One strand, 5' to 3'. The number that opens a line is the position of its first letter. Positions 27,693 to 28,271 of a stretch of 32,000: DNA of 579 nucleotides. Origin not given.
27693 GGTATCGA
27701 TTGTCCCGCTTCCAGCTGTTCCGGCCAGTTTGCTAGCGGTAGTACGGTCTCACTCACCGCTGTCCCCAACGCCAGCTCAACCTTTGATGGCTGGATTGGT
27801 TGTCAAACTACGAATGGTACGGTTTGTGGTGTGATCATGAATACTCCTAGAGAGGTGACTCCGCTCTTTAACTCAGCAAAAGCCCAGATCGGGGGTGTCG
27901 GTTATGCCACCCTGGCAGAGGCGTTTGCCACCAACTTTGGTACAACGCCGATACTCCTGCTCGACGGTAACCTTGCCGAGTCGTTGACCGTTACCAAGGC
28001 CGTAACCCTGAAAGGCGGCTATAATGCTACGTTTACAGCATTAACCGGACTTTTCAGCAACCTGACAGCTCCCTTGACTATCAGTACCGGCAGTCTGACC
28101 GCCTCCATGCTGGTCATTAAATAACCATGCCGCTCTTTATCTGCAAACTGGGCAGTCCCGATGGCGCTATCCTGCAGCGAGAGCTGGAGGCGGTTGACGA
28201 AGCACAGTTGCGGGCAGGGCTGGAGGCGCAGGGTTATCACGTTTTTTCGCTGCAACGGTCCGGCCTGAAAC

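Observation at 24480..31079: Compact pilus/T2SS-like module with a ~1027-aa delta-60-repeat propeller protein inserted between pseudopilin and platform genes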

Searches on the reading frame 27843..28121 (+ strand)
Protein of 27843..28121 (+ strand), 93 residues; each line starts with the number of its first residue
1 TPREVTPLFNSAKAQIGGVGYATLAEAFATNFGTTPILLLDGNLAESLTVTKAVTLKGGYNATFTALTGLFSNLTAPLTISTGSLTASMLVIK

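Call 27: find_homologous_proteins(query=window:27870-28121:+, max_evalue=0.01)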
Query seq(84 aa) (84 aa): 3 proteins with E <= 0.01 among 5 candidates.
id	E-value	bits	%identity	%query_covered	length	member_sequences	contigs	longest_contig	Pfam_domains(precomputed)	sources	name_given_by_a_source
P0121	5.4e-36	139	89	100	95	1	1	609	-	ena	-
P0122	5.5e-29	117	69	100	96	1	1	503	-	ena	-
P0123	5.6e-25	104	67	96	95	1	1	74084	-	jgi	jgi:hypothetical protein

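Call 28: search_protein_families(library=pfam, proteins=[window:27870-28121:+], max_evalue=10)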
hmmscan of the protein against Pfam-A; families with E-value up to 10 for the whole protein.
seq(84 aa): 0 families

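Call 64: search_protein_representatives(alignment_id=A3)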
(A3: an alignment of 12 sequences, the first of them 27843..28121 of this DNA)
Query: 12 sequences, 95 profile positions. Proteins with E-value up to 0.001 (for the whole library): 6857; up to 1e-10: 2921; up to 1e-30: 21. The best 150 are listed.
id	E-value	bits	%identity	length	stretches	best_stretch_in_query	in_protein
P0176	1.8e-44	166.1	-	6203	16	6-74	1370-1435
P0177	7.6e-44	164.2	-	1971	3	11-92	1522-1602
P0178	3.2e-41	155.7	-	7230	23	10-68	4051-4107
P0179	2.5e-39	149.6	-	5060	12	10-59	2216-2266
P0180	7.0e-38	145.0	-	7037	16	6-93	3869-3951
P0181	6.4e-37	141.9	-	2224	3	14-93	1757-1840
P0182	4.5e-36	139.2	-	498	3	14-79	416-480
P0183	6.6e-36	138.7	-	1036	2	12-94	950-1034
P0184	2.7e-35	136.7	-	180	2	11-94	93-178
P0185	9.7e-35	135.0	-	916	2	3-93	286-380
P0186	1.0e-34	134.9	-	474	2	2-94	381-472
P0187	1.8e-33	130.9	-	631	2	2-92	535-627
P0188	2.2e-33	130.6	-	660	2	4-93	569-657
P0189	1.1e-32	128.4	-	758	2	18-91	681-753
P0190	1.6e-32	127.8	-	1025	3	13-94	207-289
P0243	9.4e-24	99.8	-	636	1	2-95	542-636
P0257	2.9e-22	95.0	-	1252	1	1-95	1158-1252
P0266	7.0e-22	93.7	-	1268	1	2-95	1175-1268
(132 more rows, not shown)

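Call 68: find_encoding_contigs(protein=P0257, flank=10000, max_places=2)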
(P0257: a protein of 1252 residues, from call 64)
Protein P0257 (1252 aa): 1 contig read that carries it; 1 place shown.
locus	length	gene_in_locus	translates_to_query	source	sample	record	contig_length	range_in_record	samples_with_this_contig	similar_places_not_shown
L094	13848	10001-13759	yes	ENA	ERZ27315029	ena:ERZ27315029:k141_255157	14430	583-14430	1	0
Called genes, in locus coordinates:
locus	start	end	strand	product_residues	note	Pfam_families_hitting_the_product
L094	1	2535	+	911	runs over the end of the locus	PF07603:Lcl_C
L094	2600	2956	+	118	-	PF05635:23S_rRNA_IVP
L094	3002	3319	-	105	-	PF01850:PIN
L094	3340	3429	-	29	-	-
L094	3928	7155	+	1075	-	PF07603:Lcl_C, PF18998:Flg_new_2 (weak)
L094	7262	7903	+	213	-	PF07603:Lcl_C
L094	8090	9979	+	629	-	PF07603:Lcl_C, PF18998:Flg_new_2, PF07675:Cleaved_Adhesin (faint), PF18998:Flg_new_2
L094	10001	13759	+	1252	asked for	PF02369:Big_1 (faint), PF13620:CarboxypepD_reg, PF17210:SdrD_B (weak), PF13620:CarboxypepD_reg, PF17210:SdrD_B (weak), PF22904:NOMO1-like_2nd (weak), PF13620:CarboxypepD_reg, PF18998:Flg_new_2 (weak), +6 more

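Call 72: find_homologous_proteins(query=A4, max_evalue=0.001)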
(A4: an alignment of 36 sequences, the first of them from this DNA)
Query A4 (36 sequences) (93 aa, profile of the alignment): 7 proteins with E <= 0.001 among 1184 candidates.
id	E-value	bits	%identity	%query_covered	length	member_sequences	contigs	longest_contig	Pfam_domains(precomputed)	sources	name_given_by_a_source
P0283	5.3e-26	108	39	98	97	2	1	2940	-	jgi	-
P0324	4.5e-21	93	33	54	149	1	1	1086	PF18998.7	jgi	jgi:uncharacterized repeat protein (TIGR02543 family)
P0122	7.6e-17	79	66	99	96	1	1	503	-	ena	-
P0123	8.3e-16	76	65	98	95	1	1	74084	-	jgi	jgi:hypothetical protein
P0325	1.4e-15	75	44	44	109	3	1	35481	-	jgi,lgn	jgi:hypothetical protein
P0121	4.2e-14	70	88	98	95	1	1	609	-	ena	-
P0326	1.5e-8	52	43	45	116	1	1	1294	-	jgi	jgi:hypothetical protein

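Call 79: predict_structure(alignment_id=A4)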
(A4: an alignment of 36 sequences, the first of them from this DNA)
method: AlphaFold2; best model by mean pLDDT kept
length: 93 residues; sequences in the alignment: 36
mean_pLDDT: 94.4   pTM: 0.82
mean pLDDT of the five models: 94.4, 94.2, 93.5, 93.1, 92.8
residues with pLDDT >= 90: 81; 70-90: 11; 50-70: 1; < 50: 0
segments of 3 or more residues with pLDDT < 50: none
pLDDT, mean of each block of 10 residues (from residue 1): 77 96 96 95 97 98 96 98 97 95
secondary structure, 60 per line:
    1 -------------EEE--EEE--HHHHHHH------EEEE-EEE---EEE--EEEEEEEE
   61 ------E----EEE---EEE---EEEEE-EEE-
elements in order: E14-16 E19-21 H24-30 E37-40 E42-44 E48-50 E53-60 E72-74 E78-80 E84-88 E90-92

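Call 82: fold_search(model_id=the predicted structure, library=pdb)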
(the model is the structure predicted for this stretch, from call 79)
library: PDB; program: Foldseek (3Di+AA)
matches with E <= 10: 16; with E <= 0.001: 0
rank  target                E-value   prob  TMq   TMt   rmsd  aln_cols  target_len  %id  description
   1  8bwk_D                3.0e+00  0.23  0.36  0.06   2.9        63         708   25  Metagenomic derived PL6 alginate lyase (released 2023-12-20)
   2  8tne_A                4.2e+00  0.08  0.32  0.11  12.3       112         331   12  Crystal structure of bacterial pectin methylesterase Pme8A from rumen Butyrivibrio (released 2023-08-16)
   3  9rkv_M                4.4e+00  0.09  0.40  0.09   9.1        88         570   17  Agrobacterium phage 7-7-1 tail fibers (released 2025-12-10)
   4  5gkd_A                5.3e+00  0.33  0.53  0.08   3.5        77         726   16  Structure of PL6 family alginate lyase AlyGC (released 2017-02-08)
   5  5hzw_A                5.9e+00  0.08  0.32  0.06   3.9        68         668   12  Crystal structure of the orphan region of human endoglin/CD105 in complex with BMP9 (released 2017-06-07)
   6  5i04_A                5.9e+00  0.05  0.29  0.06   4.4        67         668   16  Crystal structure of the orphan region of human endoglin/CD105 (released 2017-06-07)
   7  4f0p_B                5.9e+00  0.02  0.21  0.06  12.9        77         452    9  MspJI Restriction Endonuclease - P31 Form (released 2012-08-08)
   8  4f0q_D                6.3e+00  0.02  0.19  0.06  10.3        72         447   14  MspJI Restriction Endonuclease - P21 Form (released 2012-08-08)
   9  4f0p_A                6.7e+00  0.02  0.20  0.06  13.2        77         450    9  MspJI Restriction Endonuclease - P31 Form (released 2012-08-08)
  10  8bwk_C                7.1e+00  0.25  0.53  0.08   3.3        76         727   20  Metagenomic derived PL6 alginate lyase (released 2023-12-20)
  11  8tne_C                7.1e+00  0.06  0.32  0.10  13.0        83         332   14  Crystal structure of bacterial pectin methylesterase Pme8A from rumen Butyrivibrio (released 2023-08-16)
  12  9b9f_E                8.4e+00  0.01  0.17  0.07  10.4        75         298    8  Zebrafish Betaglycan Orphan Domain (zfBGo) in complex with TGF-B3 and extracellular domains of TGFBRI and TGFBRII (released 2025-03-12)
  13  7of1_Q                8.4e+00  0.01  0.14  0.10  10.4        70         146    8  Nog1-TAP associated immature ribosomal particle population A from S. cerevisiae (released 2021-11-03)
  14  4jra_D                8.9e+00  0.01  0.17  0.17  11.2        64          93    6  CRYSTAL STRUCTURE OF THE BOTULINUM NEUROTOXIN A RECEPTOR-BINDING DOMAIN IN COMPLEX WITH THE LUMINAL DOMAIN Of SV2C (released 2013-11-20)
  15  1kid                  9.4e+00  0.01  0.17  0.10  10.3        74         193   15  GROEL (HSP60 CLASS) FRAGMENT (APICAL DOMAIN) COMPRISING RESIDUES 191-376, MUTANT WITH ALA 262 REPLACED WITH LEU AND ILE  (released 1997-09-17)
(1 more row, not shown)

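Call 88: find_encoding_contigs(protein=P0243, flank=10000, max_places=2)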
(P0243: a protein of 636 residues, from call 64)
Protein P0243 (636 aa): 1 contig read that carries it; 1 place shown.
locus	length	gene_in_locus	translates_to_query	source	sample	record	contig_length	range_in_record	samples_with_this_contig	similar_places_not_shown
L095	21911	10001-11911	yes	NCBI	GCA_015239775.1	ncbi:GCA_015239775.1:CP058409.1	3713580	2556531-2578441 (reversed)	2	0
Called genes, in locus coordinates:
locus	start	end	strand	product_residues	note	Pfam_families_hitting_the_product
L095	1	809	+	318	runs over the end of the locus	PF02558:ApbA, PF08546:ApbA_C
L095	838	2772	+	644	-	PF12697:Abhydrolase_6 (faint), PF00561:Abhydrolase_1 (faint), PF05448:AXE1 (faint), PF01738:DLH, PF02129:Peptidase_S15, PF20434:BD-FAE, PF12146:Hydrolase_4 (faint), PF00326:Peptidase_S9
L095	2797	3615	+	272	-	PF00004:AAA (weak), PF07726:AAA_3 (weak), PF07728:AAA_5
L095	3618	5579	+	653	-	-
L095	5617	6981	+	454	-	PF00209:SNF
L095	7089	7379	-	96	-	PF00216:Bac_DNA_binding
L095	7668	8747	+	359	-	PF01063:Aminotran_4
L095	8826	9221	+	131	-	PF01894:YjbQ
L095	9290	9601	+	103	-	-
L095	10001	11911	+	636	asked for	PF07603:Lcl_C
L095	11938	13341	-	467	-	PF00072:Response_reg, PF00158:Sigma54_activat, PF14532:Sigma54_activ_2, PF07728:AAA_5 (weak), PF25601:AAA_lid_14, PF02954:HTH_8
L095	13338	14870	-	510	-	PF17200:sCache_2, PF08269:dCache_2, PF17201:Cache_3-Cache_2, PF00672:HAMP, PF00512:HisKA, PF02518:HATPase_c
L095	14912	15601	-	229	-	PF07238:PilZ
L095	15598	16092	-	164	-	-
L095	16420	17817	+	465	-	PF07690:MFS_1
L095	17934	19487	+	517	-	PF01636:APH, PF19974:TCAD9 (weak), PF13207:AAA_17, PF13238:AAA_18 (weak), PF13671:AAA_33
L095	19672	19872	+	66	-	PF00313:CSD, PF08206:OB_RNB (weak)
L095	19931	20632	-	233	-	PF03692:CxxCxxCC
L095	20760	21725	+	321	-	PF13487:HD_5, PF01966:HD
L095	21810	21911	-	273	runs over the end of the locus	PF13187:Fer4_9 (weak), PF00881:Nitroreductase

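Call 89: find_encoding_contigs(protein=P0266, flank=10000, max_places=2)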
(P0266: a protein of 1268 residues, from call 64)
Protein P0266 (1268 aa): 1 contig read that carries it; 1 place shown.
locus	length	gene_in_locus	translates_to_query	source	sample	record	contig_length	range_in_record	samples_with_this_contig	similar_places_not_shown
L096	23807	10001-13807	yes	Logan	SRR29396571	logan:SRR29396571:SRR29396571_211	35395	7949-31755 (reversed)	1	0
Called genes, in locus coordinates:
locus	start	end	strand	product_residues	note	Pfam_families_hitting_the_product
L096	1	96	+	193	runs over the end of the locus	PF07484:Collar, PF21939:Gp10_C (weak)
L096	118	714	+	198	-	PF07484:Collar, PF21939:Gp10_C (weak)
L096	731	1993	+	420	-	PF16640:Big_3_5, PF18998:Flg_new_2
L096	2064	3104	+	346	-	PF05159:Capsule_synth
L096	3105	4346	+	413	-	PF05159:Capsule_synth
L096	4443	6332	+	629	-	PF18998:Flg_new_2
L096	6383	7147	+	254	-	PF00106:adh_short, PF01370:Epimerase, PF08659:KR, PF13561:adh_short_C2, PF16363:GDP_Man_Dehyd (weak)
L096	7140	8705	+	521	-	PF00884:Sulfatase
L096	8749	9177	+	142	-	PF08780:NTase_sub_bind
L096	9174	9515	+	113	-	PF22600:MTPAP-like_central (weak), PF01909:NTP_transf_2, PF18765:Polbeta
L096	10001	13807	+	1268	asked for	PF07603:Lcl_C, PF15780:ASH (faint), PF22544:HYDIN_VesB_CFA65-like_Ig (faint), PF07603:Lcl_C, PF22073:Cep192_D4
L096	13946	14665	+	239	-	PF00551:Formyl_trans_N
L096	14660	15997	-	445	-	PF00155:Aminotran_1_2, PF01053:Cys_Met_Meta_PP (weak)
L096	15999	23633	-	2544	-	PF00109:ketoacyl-synt, PF02801:Ketoacyl-synt_C, PF16197:KAsynt_C_assoc, PF22621:CurL-like_PKS_C, PF00698:Acyl_transf_1, PF21089:PKS_DH_N, PF14765:PS-DH, PF00107:ADH_zinc_N, +8 more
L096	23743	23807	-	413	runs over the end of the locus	PF00483:NTP_transferase, PF12804:NTP_transf_3 (weak), PF24894:Hexapep_GlmU, PF25247:LbH_GLGC (faint), PF25084:LbH_EIF2B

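Call 103: search_protein_families(library=ncbifam, proteins=[window:27843-28121:+], max_evalue=10)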
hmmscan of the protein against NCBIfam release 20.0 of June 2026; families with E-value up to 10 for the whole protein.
seq(93 aa): 1 family
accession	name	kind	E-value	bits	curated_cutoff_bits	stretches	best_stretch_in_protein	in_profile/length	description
NF004825.0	PRK06181.1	equivalog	0.12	11.6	215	1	46-78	141-173/268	SDR family oxidoreductase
